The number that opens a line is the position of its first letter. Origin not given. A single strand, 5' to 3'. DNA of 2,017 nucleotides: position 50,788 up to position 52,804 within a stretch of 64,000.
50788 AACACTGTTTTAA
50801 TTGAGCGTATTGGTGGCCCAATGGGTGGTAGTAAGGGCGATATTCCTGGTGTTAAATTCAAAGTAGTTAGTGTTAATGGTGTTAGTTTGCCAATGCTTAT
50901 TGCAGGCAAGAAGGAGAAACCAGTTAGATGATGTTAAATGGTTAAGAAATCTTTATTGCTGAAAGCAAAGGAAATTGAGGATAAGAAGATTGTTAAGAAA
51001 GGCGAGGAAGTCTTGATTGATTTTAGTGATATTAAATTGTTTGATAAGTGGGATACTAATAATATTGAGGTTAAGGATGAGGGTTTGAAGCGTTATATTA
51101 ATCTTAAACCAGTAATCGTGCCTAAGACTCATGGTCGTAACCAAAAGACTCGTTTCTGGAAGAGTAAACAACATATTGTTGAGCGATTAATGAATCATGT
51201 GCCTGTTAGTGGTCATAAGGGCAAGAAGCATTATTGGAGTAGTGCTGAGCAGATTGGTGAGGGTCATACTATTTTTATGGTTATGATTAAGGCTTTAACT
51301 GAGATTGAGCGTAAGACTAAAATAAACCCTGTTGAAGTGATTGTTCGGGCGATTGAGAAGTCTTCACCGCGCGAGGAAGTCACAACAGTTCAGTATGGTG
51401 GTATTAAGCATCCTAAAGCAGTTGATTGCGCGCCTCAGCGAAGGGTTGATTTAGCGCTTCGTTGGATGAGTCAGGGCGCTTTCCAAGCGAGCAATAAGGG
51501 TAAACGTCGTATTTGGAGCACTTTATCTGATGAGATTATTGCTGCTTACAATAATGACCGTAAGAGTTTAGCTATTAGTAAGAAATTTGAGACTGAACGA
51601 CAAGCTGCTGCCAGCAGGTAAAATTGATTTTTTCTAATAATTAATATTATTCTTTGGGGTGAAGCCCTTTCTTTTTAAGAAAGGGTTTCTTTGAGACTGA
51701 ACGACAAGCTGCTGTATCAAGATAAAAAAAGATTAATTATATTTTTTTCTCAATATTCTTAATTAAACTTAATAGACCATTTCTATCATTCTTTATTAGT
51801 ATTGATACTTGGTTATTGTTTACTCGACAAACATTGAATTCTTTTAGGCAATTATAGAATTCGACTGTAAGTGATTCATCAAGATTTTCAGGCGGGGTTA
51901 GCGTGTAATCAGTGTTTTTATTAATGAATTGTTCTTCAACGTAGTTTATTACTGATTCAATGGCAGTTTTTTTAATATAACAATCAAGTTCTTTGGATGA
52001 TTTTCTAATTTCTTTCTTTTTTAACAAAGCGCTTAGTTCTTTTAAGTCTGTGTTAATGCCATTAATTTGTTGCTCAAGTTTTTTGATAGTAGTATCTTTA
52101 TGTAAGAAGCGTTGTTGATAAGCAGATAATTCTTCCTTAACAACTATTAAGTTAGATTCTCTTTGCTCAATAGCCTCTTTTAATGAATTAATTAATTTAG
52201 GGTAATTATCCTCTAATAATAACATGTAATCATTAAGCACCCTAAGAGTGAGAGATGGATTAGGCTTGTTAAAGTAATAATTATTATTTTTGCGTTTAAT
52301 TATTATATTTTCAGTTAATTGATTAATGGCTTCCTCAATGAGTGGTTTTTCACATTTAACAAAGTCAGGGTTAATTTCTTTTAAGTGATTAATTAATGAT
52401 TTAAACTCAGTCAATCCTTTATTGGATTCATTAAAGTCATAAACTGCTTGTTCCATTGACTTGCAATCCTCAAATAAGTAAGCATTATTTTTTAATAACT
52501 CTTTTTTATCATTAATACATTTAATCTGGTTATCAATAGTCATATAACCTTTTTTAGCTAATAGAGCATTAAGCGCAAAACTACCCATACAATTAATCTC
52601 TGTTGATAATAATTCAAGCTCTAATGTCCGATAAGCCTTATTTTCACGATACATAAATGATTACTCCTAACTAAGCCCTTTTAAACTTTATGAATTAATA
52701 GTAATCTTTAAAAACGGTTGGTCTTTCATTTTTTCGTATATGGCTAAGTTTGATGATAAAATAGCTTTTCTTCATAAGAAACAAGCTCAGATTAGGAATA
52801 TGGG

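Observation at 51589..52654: str operon interrupted: rps7 3' end duplicated around a hairpin insert, followed by an opposite-strand gene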

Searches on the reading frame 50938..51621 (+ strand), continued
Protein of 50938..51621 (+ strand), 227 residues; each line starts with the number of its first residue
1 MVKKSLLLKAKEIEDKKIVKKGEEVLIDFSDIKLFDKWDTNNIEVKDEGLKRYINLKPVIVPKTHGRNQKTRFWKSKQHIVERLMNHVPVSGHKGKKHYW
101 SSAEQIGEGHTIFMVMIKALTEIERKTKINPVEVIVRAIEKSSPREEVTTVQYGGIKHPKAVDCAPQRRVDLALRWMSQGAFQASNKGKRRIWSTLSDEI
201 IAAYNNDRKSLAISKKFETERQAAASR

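Call 55: find_encoding_contigs(protein=P0015, flank=10000, max_places=1)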
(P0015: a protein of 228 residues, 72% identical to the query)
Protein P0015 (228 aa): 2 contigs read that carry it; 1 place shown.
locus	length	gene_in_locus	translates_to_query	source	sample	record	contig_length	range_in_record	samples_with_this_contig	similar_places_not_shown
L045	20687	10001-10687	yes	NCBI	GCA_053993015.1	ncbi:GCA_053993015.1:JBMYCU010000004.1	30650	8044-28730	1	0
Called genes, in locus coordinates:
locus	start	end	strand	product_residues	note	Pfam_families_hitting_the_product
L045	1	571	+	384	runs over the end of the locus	-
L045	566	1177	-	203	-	-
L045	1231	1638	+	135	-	PF11969:DcpS_C, PF01230:HIT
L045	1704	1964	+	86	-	PF01191:RNA_pol_Rpb5_C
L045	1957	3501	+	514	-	PF04563:RNA_pol_Rpb2_1, PF04561:RNA_pol_Rpb2_2, PF04565:RNA_pol_Rpb2_3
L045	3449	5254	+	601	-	PF04566:RNA_pol_Rpb2_4, PF04567:RNA_pol_Rpb2_5, PF00562:RNA_pol_Rpb2_6, PF04560:RNA_pol_Rpb2_7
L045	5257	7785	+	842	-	PF04997:RNA_pol_Rpb1_1, PF00623:RNA_pol_Rpb1_2, PF04983:RNA_pol_Rpb1_3, PF05000:RNA_pol_Rpb1_4, PF04998:RNA_pol_Rpb1_5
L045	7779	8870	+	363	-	PF04998:RNA_pol_Rpb1_5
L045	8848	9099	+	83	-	PF01248:Ribosomal_L7Ae (weak)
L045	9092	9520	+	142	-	PF07650:KH_2 (weak)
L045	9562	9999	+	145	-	PF00164:Ribosom_S12_S23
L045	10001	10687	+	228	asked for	PF00177:Ribosomal_S7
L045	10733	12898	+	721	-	PF00009:GTP_EFTU, PF22042:EF-G_D2, PF03144:GTP_EFTU_D2, PF14492:EFG_III, PF03764:EFG_IV, PF00679:EFG_C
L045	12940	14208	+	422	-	PF00009:GTP_EFTU, PF01926:MMR_HSR1 (faint), PF03144:GTP_EFTU_D2, PF03143:GTP_EFTU_D3, PF22594:GTP-eEF1A_C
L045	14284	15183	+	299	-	-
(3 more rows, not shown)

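Call 56: find_encoding_contigs(protein=P0017, flank=10000, max_places=1)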
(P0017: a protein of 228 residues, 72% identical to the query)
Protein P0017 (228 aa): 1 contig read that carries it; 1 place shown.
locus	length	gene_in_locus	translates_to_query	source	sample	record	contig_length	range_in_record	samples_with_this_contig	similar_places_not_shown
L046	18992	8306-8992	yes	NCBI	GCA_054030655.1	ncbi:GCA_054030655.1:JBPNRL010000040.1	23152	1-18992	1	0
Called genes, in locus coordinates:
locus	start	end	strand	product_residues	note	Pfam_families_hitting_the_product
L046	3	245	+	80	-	?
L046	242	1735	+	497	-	PF04563:RNA_pol_Rpb2_1, PF04561:RNA_pol_Rpb2_2, PF04565:RNA_pol_Rpb2_3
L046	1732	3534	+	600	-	PF04566:RNA_pol_Rpb2_4, PF04567:RNA_pol_Rpb2_5 (weak), PF00562:RNA_pol_Rpb2_6, PF04560:RNA_pol_Rpb2_7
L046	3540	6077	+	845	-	PF04997:RNA_pol_Rpb1_1, PF00623:RNA_pol_Rpb1_2, PF04983:RNA_pol_Rpb1_3, PF05000:RNA_pol_Rpb1_4, PF04998:RNA_pol_Rpb1_5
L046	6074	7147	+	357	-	PF04998:RNA_pol_Rpb1_5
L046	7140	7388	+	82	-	-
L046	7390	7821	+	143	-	PF26594:KH_NusA_2nd (weak), PF07650:KH_2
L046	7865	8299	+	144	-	PF00164:Ribosom_S12_S23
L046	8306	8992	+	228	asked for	PF00177:Ribosomal_S7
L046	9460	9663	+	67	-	-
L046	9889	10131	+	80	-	-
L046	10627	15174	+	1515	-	PF01835:MG2 (weak), PF02369:Big_1 (faint)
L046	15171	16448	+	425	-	-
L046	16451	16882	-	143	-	-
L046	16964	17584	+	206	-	PF00702:Hydrolase, PF13419:HAD_2, PF13242:Hydrolase_like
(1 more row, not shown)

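Call 57: find_encoding_contigs(protein=P0019, flank=10000, max_places=1)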
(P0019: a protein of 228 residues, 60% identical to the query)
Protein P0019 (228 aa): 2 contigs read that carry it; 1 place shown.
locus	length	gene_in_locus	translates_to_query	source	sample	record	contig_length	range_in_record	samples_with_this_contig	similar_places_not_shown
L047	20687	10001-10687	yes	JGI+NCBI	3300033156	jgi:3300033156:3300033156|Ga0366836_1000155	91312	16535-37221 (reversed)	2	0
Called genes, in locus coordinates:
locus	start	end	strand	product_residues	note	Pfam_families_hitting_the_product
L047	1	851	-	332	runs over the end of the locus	-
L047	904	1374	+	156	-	PF01864:CarS-like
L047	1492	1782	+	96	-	PF01191:RNA_pol_Rpb5_C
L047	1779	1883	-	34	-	-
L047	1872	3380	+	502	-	PF04563:RNA_pol_Rpb2_1, PF04561:RNA_pol_Rpb2_2, PF04565:RNA_pol_Rpb2_3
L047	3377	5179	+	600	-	PF04566:RNA_pol_Rpb2_4, PF04567:RNA_pol_Rpb2_5, PF00562:RNA_pol_Rpb2_6, PF04560:RNA_pol_Rpb2_7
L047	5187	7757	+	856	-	PF04997:RNA_pol_Rpb1_1, PF00623:RNA_pol_Rpb1_2, PF04983:RNA_pol_Rpb1_3, PF05000:RNA_pol_Rpb1_4, PF04998:RNA_pol_Rpb1_5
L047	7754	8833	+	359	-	PF04998:RNA_pol_Rpb1_5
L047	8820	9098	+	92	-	PF01248:Ribosomal_L7Ae (weak)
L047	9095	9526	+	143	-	PF07650:KH_2, PF26594:KH_NusA_2nd (weak)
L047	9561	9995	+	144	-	PF00164:Ribosom_S12_S23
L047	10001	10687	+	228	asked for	PF00177:Ribosomal_S7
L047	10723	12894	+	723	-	PF00009:GTP_EFTU, PF22042:EF-G_D2, PF03144:GTP_EFTU_D2, PF14492:EFG_III, PF03764:EFG_IV, PF00679:EFG_C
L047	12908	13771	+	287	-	-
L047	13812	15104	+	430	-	PF00009:GTP_EFTU, PF01926:MMR_HSR1 (weak), PF03144:GTP_EFTU_D2, PF03143:GTP_EFTU_D3, PF22594:GTP-eEF1A_C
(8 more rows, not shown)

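Call 58: find_encoding_contigs(protein=P0020, flank=10000, max_places=1)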
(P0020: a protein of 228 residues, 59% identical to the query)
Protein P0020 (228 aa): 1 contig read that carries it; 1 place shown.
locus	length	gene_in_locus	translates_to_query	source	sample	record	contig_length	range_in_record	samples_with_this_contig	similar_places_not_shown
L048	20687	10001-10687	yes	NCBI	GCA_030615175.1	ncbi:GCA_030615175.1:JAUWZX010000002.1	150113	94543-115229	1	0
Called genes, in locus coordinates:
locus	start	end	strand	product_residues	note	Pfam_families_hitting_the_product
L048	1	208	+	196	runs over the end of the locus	PF01467:CTP_transf_like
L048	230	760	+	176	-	PF01928:CYTH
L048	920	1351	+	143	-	PF11969:DcpS_C, PF01230:HIT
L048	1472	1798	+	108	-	PF01191:RNA_pol_Rpb5_C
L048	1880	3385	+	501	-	PF04563:RNA_pol_Rpb2_1, PF04561:RNA_pol_Rpb2_2, PF04565:RNA_pol_Rpb2_3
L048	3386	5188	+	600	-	PF04566:RNA_pol_Rpb2_4, PF04567:RNA_pol_Rpb2_5, PF00562:RNA_pol_Rpb2_6, PF04560:RNA_pol_Rpb2_7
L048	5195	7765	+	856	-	PF04997:RNA_pol_Rpb1_1, PF00623:RNA_pol_Rpb1_2, PF04983:RNA_pol_Rpb1_3, PF05000:RNA_pol_Rpb1_4, PF04998:RNA_pol_Rpb1_5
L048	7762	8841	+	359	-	PF04998:RNA_pol_Rpb1_5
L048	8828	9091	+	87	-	-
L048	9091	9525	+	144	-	PF07650:KH_2, PF26594:KH_NusA_2nd (weak)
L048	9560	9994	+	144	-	PF00164:Ribosom_S12_S23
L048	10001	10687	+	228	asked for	PF00177:Ribosomal_S7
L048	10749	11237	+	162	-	PF18931:DUF5680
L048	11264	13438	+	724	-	PF00009:GTP_EFTU, PF22042:EF-G_D2, PF03144:GTP_EFTU_D2, PF14492:EFG_III, PF03764:EFG_IV, PF00679:EFG_C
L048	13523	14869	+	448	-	PF00009:GTP_EFTU, PF01926:MMR_HSR1 (faint), PF10662:PduV-EutP (faint), PF03144:GTP_EFTU_D2, PF03143:GTP_EFTU_D3, PF22594:GTP-eEF1A_C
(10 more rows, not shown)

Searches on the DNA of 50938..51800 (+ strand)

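Call 61: search_rna_families(source=L046, start=8900, end=9400, threshold=evalue, max_evalue=10)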
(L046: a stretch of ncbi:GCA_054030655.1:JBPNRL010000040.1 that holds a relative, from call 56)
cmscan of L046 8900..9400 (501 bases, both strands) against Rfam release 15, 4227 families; matches with E-value up to 10: 4.
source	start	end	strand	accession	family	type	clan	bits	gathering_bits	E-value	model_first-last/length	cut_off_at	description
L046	9098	9204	-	RF00035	OxyS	Gene; sRNA;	-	18.2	75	0.21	1-110/110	no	OxyS RNA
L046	9215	9278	-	RF01675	CrcZ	Gene; sRNA;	-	16.4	95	0.027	1-398/398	no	Pseudomonas sRNA CrcZ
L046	8980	9092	+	RF00166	PrrB_RsmZ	Gene; sRNA;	CL00106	13.8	44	0.76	1-133/133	no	PrrB/RsmZ RNA family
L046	9081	9098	-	RF01381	HIV-1_SL3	Cis-reg;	-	13.1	33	5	1-23/23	no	HIV-1 stem-loop 3 Psi packaging signal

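Call 62: search_rna_families(source=window, start=51500, end=51800, threshold=evalue, max_evalue=10)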
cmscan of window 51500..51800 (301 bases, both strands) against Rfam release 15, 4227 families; matches with E-value up to 10: 10.
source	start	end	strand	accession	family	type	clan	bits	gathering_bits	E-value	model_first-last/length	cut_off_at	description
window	51600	51695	+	RF01771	rnk_leader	Cis-reg; leader;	-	23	50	0.086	1-109/109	no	Enterobacteria rnk leader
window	51603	51696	+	RF00515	PyrR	Cis-reg;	-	22.9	54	0.4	1-115/115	no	PyrR binding site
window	51572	51677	-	RF02084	STnc130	Gene; sRNA;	-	18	55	2.5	1-135/135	no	Enterobacteria sRNA STnc130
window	51637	51699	+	RF01654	ceN82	Gene; snRNA; snoRNA; HACA-box;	-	17.7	80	1.7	65-127/135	no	Caenorhabditis snoRNA ceN82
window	51657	51693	+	RF03573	mir-1954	Gene; miRNA;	-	16.6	99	0.63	17-66/82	no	mir-1954 microRNA precursor family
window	51588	51674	+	RF01770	rimP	Cis-reg; leader;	-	15.4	47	4.9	1-102/102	no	Gammaprotebacteria rimP leader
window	51527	51591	+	RF00268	snoZ7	Gene; snRNA; snoRNA; CD-box;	CL00057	14.8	43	5.9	1-78/78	no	Small nucleolar RNA snoZ7/snoR77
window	51675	51703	+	RF01360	CRISPR-DR47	Gene; CRISPR;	-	14.4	39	4.6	1-37/37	no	CRISPR RNA direct repeat element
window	51647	51700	+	RF00639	mir-515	Gene; miRNA;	CL00096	14.4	68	5.4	11-77/87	no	mir-515 microRNA precursor family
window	51661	51689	+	RF00675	mir-145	Gene; miRNA;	-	13.4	50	2.6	30-58/86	no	mir-145 microRNA precursor family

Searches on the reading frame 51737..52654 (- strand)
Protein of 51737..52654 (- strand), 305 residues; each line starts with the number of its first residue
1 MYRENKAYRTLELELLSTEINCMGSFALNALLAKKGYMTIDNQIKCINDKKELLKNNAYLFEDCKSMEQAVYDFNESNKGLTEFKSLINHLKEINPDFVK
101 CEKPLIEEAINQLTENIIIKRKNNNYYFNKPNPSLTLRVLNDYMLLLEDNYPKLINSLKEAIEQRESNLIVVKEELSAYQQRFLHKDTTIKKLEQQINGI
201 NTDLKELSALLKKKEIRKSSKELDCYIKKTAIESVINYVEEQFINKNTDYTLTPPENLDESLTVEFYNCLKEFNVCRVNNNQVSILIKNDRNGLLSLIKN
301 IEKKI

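Call 10: search_protein_families(library=pfam, proteins=[window:51737-52654:-], max_evalue=0.01)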
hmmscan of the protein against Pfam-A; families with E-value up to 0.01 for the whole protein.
window:51737-52654:- (305 aa): 2 families
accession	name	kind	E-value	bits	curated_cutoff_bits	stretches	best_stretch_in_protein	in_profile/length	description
PF10174.14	Cast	-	0.00047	19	29.1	1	155-219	484-549/766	RIM-binding protein of the cytomatrix active zone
PF13167.11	GTP-bdg_N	-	0.002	19.1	25.4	1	156-191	41-76/89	GTP-binding GTPase N-terminal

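Call 16: find_homologous_proteins(query=window:51737-52651:-, max_evalue=0.001)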
Query window:51737-52651:- (304 aa): 1 proteins with E <= 0.001 among 2768 candidates.
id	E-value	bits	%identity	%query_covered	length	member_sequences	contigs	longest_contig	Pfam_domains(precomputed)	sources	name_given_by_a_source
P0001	1.3e-188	643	100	100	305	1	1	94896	-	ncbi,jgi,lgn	ncbi:MAG: hypothetical protein WC307_03495 [Candidatus Nanoarchaeia archaeon]|jgi:hypothetical prote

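Call 63: search_protein_representatives(protein=window:51737-52654:-)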
Query: 305 residues. Proteins with E-value up to 0.001 (for the whole library): 2; up to 1e-10: 2; up to 1e-30: 1. The best 2 are listed.
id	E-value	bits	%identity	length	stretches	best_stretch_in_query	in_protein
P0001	7.2e-190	645.6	100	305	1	1-305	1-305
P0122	8.3e-16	74.6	35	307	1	23-304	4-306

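Call 64: find_encoding_contigs(protein=P0122, flank=10000, max_places=2)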
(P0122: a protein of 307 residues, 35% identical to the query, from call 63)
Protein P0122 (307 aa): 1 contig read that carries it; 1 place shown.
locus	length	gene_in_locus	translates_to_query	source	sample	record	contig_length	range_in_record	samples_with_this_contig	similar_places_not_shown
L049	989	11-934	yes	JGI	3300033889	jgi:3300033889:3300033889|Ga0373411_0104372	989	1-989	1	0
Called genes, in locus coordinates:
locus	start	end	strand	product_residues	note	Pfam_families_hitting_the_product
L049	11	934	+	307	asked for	-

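Call 84: predict_structure(alignment_id=A3)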
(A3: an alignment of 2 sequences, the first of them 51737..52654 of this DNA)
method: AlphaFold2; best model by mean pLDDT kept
length: 305 residues; sequences in the alignment: 2
mean_pLDDT: 51.6   pTM: 0.30
mean pLDDT of the five models: 51.6, 44.6, 44.5, 42.5, 36.7
residues with pLDDT >= 90: 1; 70-90: 42; 50-70: 94; < 50: 168
segments of 3 or more residues with pLDDT < 50: 1-39, 41-43, 51-85, 90-150, 213-224, 278-283, 286-289
pLDDT, mean of each block of 10 residues (from residue 1): 26 30 43 43 49 43 44 44 48 42 41 36 32 41 44 61 80 86 77 83 69 44 48 56 54 56 62 53 49 60 59
secondary structure, 60 per line:
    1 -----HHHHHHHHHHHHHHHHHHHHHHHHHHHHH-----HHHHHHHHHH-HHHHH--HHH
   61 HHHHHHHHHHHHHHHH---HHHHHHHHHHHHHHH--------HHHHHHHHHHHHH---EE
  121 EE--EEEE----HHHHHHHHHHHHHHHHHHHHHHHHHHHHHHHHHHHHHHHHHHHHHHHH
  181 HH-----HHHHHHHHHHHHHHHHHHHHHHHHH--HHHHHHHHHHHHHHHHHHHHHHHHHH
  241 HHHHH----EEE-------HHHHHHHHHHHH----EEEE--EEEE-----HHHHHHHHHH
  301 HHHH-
elements in order: H6-34 H40-49 H51-55 H58-76 H80-94 H103-115 E119-122 E125-128 H133-182 H188-212 H215-245 E250-252 H260-271 E276-279 E282-285 H291-304
